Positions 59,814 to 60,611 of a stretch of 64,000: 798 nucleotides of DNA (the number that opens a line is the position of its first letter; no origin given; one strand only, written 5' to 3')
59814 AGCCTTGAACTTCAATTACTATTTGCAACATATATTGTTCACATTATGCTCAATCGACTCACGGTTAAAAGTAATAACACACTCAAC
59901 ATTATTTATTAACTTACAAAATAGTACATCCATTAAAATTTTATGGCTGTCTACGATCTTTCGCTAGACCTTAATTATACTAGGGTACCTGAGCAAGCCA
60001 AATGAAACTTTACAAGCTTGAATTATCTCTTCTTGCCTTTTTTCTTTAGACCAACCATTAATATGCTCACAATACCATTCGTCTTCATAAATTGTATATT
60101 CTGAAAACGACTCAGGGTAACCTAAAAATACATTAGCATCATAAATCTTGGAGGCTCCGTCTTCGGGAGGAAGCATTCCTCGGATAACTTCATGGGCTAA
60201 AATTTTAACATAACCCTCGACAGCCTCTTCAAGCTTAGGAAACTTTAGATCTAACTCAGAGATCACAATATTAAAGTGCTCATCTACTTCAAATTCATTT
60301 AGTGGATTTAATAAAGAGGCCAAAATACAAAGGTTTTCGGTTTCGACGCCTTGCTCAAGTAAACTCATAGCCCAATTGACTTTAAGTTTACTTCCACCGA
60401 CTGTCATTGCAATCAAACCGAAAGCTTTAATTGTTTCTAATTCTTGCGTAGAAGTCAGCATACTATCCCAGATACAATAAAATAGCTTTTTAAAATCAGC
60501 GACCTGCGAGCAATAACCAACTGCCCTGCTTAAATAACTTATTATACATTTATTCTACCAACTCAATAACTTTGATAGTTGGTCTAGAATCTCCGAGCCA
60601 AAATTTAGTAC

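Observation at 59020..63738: Co-oriented islet of small, mostly secreted or membrane-anchored hypothetical proteins plus GNAT and a standalone lipoyl-domain protein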

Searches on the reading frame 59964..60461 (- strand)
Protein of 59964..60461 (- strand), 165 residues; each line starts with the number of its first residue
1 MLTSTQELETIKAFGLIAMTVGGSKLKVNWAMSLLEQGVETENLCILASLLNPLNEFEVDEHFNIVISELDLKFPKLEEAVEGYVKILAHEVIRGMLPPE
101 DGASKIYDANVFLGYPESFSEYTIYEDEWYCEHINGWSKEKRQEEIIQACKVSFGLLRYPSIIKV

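Call 3: search_protein_families(library=pfam, proteins=[window:59964-60461:-], max_evalue=1)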
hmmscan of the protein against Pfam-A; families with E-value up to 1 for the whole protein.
window:59964-60461:- (165 aa): 1 family
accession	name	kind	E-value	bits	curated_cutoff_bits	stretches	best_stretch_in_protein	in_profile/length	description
PF23436.1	RabGap-TBC_2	-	0.12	12.4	27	1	9-100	6-94/214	RabGAP TBC domain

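Call 4: search_protein_families(library=ncbifam, proteins=[window:59964-60461:-], max_evalue=1)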
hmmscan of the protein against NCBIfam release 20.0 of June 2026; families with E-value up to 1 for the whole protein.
window:59964-60461:- (165 aa): 0 families

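Call 23: search_protein_families(library=padloc, proteins=[window:59964-60461:-], max_evalue=1)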
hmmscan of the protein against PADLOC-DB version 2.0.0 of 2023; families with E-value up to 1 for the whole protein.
window:59964-60461:- (165 aa): 1 family
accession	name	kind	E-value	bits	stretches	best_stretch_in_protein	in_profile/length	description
PDLC01813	CARF1--CARF_HEPN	-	0.0097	13.1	1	22-82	356-414/421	-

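Call 24: search_protein_families(library=phrogs, proteins=[window:59964-60461:-], max_evalue=1)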
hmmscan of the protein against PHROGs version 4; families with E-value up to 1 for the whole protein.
window:59964-60461:- (165 aa): 0 families

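Call 33: list_cluster_members(proteins=[window:59964-60461:-, window:60550-60879:-, window:61603-62010:-, window:62056-62394:-, window:62431-62727:-, window:62816-63283:-, window:63391-63738:-, window:57020-58438:+])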
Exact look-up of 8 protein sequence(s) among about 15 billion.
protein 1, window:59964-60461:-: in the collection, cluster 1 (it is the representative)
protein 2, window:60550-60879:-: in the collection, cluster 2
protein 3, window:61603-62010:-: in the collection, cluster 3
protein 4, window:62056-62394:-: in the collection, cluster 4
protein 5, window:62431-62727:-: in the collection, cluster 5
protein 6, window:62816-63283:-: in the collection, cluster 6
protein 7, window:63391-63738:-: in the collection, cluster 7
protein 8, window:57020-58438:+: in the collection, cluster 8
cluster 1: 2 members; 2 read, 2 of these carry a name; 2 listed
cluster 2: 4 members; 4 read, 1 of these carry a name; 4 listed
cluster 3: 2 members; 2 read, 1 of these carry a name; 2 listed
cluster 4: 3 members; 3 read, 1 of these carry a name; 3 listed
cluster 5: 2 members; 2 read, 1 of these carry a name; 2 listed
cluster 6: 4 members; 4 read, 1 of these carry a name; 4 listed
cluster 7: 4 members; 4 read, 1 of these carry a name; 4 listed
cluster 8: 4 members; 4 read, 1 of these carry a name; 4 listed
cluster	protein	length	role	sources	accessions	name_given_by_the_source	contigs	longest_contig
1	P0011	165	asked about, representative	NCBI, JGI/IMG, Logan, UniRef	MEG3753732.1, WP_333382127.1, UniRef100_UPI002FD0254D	hypothetical protein [Psychromonas arctica] | hypothetical protein n=1 Tax=Psychromonas arctica TaxID=168275 RepID=UPI002FD0254D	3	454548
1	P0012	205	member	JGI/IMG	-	hypothetical protein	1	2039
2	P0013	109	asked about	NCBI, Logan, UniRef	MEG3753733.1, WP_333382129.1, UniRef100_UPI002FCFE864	hypothetical protein [Psychromonas arctica] | hypothetical protein n=1 Tax=Psychromonas arctica TaxID=168275 RepID=UPI002FCFE864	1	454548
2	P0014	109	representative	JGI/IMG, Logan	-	-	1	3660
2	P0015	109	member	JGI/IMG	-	-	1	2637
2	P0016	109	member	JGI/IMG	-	-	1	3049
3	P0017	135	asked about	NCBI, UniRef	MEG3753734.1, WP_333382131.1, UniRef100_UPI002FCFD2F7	hypothetical protein [Psychromonas arctica] | hypothetical protein n=1 Tax=Psychromonas arctica TaxID=168275 RepID=UPI002FCFD2F7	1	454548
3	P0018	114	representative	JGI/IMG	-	-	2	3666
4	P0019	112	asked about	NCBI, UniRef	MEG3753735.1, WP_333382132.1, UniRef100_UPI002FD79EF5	hypothetical protein [Psychromonas arctica] | hypothetical protein n=1 Tax=Psychromonas arctica TaxID=168275 RepID=UPI002FD79EF5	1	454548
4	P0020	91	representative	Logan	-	-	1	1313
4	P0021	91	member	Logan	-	-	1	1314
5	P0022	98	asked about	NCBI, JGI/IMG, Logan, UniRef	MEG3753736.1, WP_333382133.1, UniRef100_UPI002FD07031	hypothetical protein [Psychromonas arctica] | hypothetical protein n=1 Tax=Psychromonas arctica TaxID=168275 RepID=UPI002FD07031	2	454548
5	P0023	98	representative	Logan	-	-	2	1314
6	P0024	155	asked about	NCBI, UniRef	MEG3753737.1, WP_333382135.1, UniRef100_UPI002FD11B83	GNAT family N-acetyltransferase [Psychromonas arctica] | GNAT family N-acetyltransferase n=1 Tax=Psychromonas arctica TaxID=168275 ...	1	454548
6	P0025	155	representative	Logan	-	-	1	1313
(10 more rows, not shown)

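Call 34: find_encoding_contigs(protein=window:59964-60461:-, flank=10000, max_places=5)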
Protein window:59964-60461:- (165 aa): 5 contigs read that carry it; 4 places shown.
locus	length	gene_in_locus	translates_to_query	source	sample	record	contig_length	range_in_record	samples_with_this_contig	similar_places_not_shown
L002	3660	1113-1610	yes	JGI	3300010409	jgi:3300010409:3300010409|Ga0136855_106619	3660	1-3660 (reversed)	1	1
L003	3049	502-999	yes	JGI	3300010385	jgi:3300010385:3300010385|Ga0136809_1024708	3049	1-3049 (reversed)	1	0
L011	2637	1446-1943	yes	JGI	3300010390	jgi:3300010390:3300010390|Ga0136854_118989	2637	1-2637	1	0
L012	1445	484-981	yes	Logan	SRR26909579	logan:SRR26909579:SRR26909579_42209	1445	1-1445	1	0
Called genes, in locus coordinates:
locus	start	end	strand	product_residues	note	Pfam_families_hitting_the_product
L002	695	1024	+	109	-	-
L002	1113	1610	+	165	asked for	-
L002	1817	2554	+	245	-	-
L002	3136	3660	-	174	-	?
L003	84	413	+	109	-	-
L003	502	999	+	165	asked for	-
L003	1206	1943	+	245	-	-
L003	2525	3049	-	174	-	?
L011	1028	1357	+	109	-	-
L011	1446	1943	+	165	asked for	-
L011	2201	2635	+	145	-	?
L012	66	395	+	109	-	-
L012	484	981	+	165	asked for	-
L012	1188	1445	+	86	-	?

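Call 38: find_homologous_proteins(query=window:59964-60461:-, max_evalue=0.001)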
Query window:59964-60461:- (165 aa): 17 proteins with E <= 0.001 among 42 candidates.
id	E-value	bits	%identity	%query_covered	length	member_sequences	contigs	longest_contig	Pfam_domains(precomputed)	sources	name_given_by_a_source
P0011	1.5e-104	365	100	100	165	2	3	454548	-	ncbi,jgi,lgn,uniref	ncbi:hypothetical protein [Psychromonas arctica]|uniref:hypothetical protein n=1 Tax=Psychromonas ar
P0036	8.1e-87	307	84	100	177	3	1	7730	-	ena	-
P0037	3.8e-86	305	84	100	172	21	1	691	-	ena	-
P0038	1.6e-84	299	83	99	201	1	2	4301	-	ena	-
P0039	6.3e-83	294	82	100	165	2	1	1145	-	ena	-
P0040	6.5e-73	262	70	98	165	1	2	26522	-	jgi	-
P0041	5.4e-62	226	62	100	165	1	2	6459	-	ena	-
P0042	1.3e-61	225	62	100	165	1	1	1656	-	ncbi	-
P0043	1.0e-58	216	61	100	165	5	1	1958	-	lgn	-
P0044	1.9e-58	215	59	100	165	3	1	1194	-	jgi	jgi:hypothetical protein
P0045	4.3e-58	214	59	100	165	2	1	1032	-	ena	-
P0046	5.6e-57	210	58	100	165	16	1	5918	-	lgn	-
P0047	5.8e-56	207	55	100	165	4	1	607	-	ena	-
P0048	1.3e-54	202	58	100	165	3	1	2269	-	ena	-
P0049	1.8e-52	195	55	100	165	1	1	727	-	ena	-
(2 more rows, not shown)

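Call 39: find_encoding_contigs(protein=P0040, flank=8000, max_places=3)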
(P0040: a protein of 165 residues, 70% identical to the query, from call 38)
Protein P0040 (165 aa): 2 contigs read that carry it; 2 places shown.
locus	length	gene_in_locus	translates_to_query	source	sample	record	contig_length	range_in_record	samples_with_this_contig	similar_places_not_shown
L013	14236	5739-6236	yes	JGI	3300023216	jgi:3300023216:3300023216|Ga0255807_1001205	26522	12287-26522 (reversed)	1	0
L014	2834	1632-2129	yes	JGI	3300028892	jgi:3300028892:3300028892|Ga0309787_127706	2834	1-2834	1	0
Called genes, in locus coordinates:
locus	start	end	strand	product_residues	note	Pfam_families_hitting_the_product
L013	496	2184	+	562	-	PF03235:GmrSD_N, PF07510:GmrSD_C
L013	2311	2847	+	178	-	-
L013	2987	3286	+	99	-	-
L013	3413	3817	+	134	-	-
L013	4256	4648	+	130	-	-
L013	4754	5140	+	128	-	-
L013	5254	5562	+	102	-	-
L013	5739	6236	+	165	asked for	-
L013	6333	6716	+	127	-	PF20383:DUF6678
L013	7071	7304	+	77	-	-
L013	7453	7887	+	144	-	PF20240:DUF6597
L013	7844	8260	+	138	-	PF00165:HTH_AraC (faint), PF12833:HTH_18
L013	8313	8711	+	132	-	PF00903:Glyoxalase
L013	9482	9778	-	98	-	PF12833:HTH_18, PF00165:HTH_AraC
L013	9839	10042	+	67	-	-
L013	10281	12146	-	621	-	PF17874:TPR_MalT (faint), PF12895:ANAPC3 (faint), PF00990:GGDEF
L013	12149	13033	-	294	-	-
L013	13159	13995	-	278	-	-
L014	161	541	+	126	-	-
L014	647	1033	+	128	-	-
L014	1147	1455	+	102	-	-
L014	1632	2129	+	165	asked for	-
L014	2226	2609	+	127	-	PF20383:DUF6678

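Call 40: find_encoding_contigs(protein=P0036, flank=8000, max_places=3)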
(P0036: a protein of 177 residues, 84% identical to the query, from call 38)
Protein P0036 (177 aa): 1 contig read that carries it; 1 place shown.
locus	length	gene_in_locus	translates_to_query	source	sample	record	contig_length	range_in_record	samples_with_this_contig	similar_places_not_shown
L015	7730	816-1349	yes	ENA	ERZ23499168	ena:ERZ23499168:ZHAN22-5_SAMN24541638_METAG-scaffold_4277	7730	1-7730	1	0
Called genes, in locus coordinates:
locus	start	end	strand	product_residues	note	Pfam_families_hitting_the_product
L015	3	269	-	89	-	?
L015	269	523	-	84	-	PF03693:ParD_antitoxin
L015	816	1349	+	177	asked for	-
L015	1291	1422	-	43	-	-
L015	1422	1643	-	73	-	-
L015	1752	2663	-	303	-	PF12146:Hydrolase_4, PF00561:Abhydrolase_1, PF12697:Abhydrolase_6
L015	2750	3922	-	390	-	PF05762:VWA_CoxE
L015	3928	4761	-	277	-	PF00158:Sigma54_activat (faint), PF07724:AAA_2, PF13401:AAA_22 (weak), PF00004:AAA, PF07728:AAA_5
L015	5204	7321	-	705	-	PF04879:Molybdop_Fe4S4 (weak), PF00384:Molybdopterin, PF01568:Molydop_binding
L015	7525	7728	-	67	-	?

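Call 58: predict_structure(alignment_id=A3)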
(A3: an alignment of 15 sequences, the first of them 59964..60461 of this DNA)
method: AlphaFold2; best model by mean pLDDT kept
length: 165 residues; sequences in the alignment: 15
mean_pLDDT: 73.3   pTM: 0.72
mean pLDDT of the five models: 73.3, 62.1, 61.8, 58.9, 58.3
residues with pLDDT >= 90: 1; 70-90: 124; 50-70: 32; < 50: 8
segments of 3 or more residues with pLDDT < 50: 158-165
pLDDT, mean of each block of 10 residues (from residue 1): 67 73 75 71 72 68 79 75 82 87 82 65 70 84 86 59 29
secondary structure, 60 per line:
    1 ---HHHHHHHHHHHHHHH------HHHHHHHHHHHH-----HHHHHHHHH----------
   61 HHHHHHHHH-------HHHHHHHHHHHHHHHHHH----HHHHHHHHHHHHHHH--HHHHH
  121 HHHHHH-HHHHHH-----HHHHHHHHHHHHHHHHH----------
elements in order: H4-18 H25-36 H42-50 H61-69 H77-94 H99-113 H116-126 H128-133 H139-155

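Call 67: fold_search(model_id=the predicted structure, library=pdb)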
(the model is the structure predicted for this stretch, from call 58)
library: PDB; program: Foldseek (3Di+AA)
matches with E <= 10: 187; with E <= 0.001: 0
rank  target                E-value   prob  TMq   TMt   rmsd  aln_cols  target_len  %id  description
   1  5u1b_A                7.8e-01  0.10  0.18  0.18  18.3       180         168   12  Ferritin with Gc MtrE loop2 inserted at the N-terminus (released 2017-10-11)
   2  1rtw_B                9.5e-01  0.08  0.19  0.16  15.1       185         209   12  X-ray Structure of PF1337, a TenA Homologue from Pyrococcus furiosus. Northeast Structural Genomics Research Consortiu (released 2004-01-13)
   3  4cmy_S                1.1e+00  0.10  0.18  0.18  17.3       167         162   11  Chlorobium tepidum Ferritin (released 2014-11-26)
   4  4cmy_B                1.3e+00  0.08  0.18  0.18  17.3       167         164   11  Chlorobium tepidum Ferritin (released 2014-11-26)
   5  9h2d_A                1.7e+00  0.13  0.27  0.18  14.0       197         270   12  Human IFT172 C-terminal U-box domain crystal structure (released 2024-12-04)
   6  6een_D                1.7e+00  0.13  0.25  0.14  12.5       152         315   16  Crystal structure of a designer Pentatrico Peptide RNA binding protein, bound to a complex RNA target and featuring an (released 2019-08-21)
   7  6een_A                1.8e+00  0.13  0.25  0.14  12.5       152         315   16  Crystal structure of a designer Pentatrico Peptide RNA binding protein, bound to a complex RNA target and featuring an (released 2019-08-21)
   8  6een_C                1.8e+00  0.13  0.25  0.14  12.5       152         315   16  Crystal structure of a designer Pentatrico Peptide RNA binding protein, bound to a complex RNA target and featuring an (released 2019-08-21)
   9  2gs4_A                1.8e+00  0.09  0.21  0.21  17.7       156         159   13  The crystal structure of the E.coli stress protein YciF. (released 2006-10-17)
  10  2v57_B                1.8e+00  0.04  0.15  0.14  17.0       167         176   11  Crystal structure of the TetR-like transcriptional regulator LfrR from Mycobacterium smegmatis in complex with proflav (released 2009-10-20)
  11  4cmy_A                2.1e+00  0.06  0.17  0.17  17.0       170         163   12  Chlorobium tepidum Ferritin (released 2014-11-26)
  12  7die_A                2.1e+00  0.06  0.18  0.18  18.3       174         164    7  Crystal structure of M. penetrans Ferritin (released 2021-05-26)
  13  4eru_B                2.2e+00  0.08  0.21  0.21  17.4       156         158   12  Crystal Structure of Putative Cytoplasmic Protein, YciF Bacterial Stress Response Protein from Salmonella enterica (released 2012-06-06)
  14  4cmy_V                2.2e+00  0.06  0.17  0.17  17.0       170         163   12  Chlorobium tepidum Ferritin (released 2014-11-26)
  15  3oj5_A                2.4e+00  0.06  0.18  0.19  16.5       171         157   11  Mycobacterium tuberculosis ferritin homolog, BfrB (released 2011-09-07)
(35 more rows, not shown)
